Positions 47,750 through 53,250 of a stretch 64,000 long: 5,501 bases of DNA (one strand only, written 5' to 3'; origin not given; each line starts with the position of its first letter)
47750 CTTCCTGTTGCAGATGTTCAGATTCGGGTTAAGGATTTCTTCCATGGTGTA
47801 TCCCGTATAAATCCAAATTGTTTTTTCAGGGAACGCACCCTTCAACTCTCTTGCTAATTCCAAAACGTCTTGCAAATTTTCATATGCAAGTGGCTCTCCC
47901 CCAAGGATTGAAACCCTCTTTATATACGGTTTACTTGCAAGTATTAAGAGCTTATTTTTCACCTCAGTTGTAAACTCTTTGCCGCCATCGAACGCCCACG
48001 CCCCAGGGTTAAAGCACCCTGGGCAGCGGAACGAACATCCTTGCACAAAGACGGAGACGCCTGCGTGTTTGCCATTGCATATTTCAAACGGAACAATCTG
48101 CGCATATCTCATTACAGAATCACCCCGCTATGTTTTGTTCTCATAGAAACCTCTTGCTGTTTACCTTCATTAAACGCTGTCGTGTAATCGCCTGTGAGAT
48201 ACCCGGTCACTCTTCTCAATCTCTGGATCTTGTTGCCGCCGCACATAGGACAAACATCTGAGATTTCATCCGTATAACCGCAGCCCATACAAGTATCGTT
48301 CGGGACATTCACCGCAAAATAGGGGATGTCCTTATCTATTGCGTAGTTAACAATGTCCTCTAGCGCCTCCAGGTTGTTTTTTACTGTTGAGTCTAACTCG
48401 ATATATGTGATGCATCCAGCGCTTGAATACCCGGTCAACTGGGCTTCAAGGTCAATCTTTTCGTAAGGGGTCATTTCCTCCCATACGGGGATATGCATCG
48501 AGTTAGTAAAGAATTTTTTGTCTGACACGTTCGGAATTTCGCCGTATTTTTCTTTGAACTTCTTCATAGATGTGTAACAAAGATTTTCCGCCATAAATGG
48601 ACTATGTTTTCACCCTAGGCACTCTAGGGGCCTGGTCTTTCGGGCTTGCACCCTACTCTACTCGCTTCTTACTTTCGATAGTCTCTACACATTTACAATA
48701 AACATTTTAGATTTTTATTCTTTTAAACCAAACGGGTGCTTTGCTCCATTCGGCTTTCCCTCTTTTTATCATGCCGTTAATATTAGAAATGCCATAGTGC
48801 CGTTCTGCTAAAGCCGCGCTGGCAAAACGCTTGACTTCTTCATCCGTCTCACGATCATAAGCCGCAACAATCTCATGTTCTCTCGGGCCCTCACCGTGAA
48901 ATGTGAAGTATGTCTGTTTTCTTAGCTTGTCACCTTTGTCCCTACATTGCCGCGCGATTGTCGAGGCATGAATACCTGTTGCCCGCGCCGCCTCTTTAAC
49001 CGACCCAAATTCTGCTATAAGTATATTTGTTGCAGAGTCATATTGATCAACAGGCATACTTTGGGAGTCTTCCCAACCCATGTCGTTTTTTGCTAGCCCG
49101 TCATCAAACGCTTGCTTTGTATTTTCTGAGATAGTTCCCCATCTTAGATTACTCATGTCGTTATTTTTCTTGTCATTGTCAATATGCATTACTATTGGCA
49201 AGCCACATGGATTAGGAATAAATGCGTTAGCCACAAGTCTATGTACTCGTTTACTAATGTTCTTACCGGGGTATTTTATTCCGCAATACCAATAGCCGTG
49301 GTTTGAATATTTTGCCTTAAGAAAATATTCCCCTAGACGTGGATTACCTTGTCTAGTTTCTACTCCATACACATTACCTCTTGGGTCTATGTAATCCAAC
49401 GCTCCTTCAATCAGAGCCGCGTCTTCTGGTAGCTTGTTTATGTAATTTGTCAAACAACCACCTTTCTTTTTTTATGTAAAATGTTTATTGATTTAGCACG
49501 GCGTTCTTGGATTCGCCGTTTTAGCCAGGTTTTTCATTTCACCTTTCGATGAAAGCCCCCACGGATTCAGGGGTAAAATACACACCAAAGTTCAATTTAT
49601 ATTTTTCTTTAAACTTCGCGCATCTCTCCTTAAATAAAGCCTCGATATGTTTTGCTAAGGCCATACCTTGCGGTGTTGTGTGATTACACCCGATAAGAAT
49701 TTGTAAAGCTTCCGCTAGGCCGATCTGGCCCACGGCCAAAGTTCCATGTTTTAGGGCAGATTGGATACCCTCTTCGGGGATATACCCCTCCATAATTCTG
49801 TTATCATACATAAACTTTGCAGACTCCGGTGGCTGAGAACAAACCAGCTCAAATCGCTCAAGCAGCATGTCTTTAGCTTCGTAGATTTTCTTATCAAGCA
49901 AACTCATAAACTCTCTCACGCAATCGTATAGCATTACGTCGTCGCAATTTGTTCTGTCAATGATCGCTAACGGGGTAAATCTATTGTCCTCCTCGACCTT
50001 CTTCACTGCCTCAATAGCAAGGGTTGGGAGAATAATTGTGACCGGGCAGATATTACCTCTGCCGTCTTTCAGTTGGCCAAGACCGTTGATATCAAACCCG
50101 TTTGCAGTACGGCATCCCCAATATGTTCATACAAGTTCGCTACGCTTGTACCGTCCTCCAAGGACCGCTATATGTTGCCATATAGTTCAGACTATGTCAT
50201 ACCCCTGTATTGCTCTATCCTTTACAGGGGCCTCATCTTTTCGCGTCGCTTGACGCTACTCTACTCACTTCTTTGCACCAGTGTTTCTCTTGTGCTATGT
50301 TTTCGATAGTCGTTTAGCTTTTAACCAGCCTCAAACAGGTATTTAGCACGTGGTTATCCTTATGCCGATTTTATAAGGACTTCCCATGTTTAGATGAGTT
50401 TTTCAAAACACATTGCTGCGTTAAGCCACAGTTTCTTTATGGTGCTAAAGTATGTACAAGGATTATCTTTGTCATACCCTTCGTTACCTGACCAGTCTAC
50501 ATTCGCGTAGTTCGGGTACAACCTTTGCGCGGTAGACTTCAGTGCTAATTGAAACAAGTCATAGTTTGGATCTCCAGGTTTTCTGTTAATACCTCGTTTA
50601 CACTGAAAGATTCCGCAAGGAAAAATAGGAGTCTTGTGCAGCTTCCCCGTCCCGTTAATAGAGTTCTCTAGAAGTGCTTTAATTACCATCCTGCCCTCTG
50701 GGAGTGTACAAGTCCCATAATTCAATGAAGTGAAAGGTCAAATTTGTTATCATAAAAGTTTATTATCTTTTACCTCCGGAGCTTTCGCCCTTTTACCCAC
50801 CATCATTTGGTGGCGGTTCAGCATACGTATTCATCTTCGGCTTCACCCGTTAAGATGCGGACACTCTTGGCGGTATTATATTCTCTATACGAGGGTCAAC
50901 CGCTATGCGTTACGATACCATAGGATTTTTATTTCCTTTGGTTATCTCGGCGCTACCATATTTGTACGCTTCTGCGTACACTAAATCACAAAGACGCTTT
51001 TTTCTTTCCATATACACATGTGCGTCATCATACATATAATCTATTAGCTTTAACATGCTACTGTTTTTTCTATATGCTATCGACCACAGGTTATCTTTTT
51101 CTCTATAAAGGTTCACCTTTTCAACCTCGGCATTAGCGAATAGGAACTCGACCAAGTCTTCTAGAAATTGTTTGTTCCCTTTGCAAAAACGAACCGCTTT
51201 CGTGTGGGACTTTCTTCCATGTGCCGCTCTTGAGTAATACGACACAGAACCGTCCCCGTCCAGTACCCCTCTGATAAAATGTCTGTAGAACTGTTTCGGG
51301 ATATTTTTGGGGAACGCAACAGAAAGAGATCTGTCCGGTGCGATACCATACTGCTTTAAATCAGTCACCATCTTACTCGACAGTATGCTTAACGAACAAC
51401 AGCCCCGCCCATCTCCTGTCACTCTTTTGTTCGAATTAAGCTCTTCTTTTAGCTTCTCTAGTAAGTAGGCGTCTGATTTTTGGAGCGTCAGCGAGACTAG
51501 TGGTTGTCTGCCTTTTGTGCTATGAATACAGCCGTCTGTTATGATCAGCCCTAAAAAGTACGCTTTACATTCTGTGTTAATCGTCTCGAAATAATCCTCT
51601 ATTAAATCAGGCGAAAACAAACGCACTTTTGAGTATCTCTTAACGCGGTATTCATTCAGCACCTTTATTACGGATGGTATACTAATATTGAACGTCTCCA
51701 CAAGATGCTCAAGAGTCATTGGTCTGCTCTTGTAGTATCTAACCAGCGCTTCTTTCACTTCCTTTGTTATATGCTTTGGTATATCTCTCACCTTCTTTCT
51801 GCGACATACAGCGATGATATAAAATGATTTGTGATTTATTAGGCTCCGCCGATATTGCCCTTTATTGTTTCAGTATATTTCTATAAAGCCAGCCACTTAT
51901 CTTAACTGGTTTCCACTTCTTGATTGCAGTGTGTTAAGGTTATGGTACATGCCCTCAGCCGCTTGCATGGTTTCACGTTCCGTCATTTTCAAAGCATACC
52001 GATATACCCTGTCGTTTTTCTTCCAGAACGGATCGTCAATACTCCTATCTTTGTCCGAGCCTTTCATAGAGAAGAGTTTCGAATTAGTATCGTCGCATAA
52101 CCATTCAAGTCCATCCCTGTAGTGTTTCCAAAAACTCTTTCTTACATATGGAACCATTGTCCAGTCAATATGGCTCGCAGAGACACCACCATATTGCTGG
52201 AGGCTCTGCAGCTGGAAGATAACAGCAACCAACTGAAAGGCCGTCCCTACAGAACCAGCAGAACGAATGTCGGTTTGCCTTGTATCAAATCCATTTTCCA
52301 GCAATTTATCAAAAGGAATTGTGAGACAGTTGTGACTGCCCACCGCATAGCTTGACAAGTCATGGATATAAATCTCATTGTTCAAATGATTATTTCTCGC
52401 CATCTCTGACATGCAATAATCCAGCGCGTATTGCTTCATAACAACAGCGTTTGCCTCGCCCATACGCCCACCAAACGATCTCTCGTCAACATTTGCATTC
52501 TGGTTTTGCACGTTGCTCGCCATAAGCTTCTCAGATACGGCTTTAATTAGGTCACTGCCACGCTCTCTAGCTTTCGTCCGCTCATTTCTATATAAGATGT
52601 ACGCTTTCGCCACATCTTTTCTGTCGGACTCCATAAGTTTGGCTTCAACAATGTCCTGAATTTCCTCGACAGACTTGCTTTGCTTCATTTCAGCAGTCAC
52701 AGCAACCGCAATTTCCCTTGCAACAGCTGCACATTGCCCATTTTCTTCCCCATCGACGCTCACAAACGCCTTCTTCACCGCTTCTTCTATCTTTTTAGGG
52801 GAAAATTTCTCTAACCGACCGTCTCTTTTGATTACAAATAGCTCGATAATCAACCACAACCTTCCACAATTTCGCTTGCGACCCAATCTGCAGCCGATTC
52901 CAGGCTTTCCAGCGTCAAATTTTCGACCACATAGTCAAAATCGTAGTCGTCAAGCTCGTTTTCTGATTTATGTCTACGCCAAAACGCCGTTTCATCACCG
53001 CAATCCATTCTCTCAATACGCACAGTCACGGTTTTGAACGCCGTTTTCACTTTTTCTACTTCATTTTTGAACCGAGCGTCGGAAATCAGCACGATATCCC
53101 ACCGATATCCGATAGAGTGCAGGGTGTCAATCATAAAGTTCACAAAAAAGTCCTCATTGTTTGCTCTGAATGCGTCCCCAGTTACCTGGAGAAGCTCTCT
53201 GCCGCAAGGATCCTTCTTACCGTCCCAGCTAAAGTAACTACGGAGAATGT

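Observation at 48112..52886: Anaerobic RNR gene nrdD split into four exons by three group I introns, two carrying different homing endonucleases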

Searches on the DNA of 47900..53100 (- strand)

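Call 3: search_rna_families(source=window, start=47900, end=53100, threshold=evalue, max_evalue=10, show_alignments=5)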
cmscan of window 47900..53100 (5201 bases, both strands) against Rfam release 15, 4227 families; matches with E-value up to 10: 2.
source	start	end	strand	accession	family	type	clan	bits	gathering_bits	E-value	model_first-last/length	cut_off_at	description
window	50168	50448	-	RF00028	Intron_gpI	Intron;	-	59.3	50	1.4e-13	1-253/253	no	Group I catalytic intron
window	52653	52696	+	RF02750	ES003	Gene; sRNA;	-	18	37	4.7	1-53/53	no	ES003 sRNA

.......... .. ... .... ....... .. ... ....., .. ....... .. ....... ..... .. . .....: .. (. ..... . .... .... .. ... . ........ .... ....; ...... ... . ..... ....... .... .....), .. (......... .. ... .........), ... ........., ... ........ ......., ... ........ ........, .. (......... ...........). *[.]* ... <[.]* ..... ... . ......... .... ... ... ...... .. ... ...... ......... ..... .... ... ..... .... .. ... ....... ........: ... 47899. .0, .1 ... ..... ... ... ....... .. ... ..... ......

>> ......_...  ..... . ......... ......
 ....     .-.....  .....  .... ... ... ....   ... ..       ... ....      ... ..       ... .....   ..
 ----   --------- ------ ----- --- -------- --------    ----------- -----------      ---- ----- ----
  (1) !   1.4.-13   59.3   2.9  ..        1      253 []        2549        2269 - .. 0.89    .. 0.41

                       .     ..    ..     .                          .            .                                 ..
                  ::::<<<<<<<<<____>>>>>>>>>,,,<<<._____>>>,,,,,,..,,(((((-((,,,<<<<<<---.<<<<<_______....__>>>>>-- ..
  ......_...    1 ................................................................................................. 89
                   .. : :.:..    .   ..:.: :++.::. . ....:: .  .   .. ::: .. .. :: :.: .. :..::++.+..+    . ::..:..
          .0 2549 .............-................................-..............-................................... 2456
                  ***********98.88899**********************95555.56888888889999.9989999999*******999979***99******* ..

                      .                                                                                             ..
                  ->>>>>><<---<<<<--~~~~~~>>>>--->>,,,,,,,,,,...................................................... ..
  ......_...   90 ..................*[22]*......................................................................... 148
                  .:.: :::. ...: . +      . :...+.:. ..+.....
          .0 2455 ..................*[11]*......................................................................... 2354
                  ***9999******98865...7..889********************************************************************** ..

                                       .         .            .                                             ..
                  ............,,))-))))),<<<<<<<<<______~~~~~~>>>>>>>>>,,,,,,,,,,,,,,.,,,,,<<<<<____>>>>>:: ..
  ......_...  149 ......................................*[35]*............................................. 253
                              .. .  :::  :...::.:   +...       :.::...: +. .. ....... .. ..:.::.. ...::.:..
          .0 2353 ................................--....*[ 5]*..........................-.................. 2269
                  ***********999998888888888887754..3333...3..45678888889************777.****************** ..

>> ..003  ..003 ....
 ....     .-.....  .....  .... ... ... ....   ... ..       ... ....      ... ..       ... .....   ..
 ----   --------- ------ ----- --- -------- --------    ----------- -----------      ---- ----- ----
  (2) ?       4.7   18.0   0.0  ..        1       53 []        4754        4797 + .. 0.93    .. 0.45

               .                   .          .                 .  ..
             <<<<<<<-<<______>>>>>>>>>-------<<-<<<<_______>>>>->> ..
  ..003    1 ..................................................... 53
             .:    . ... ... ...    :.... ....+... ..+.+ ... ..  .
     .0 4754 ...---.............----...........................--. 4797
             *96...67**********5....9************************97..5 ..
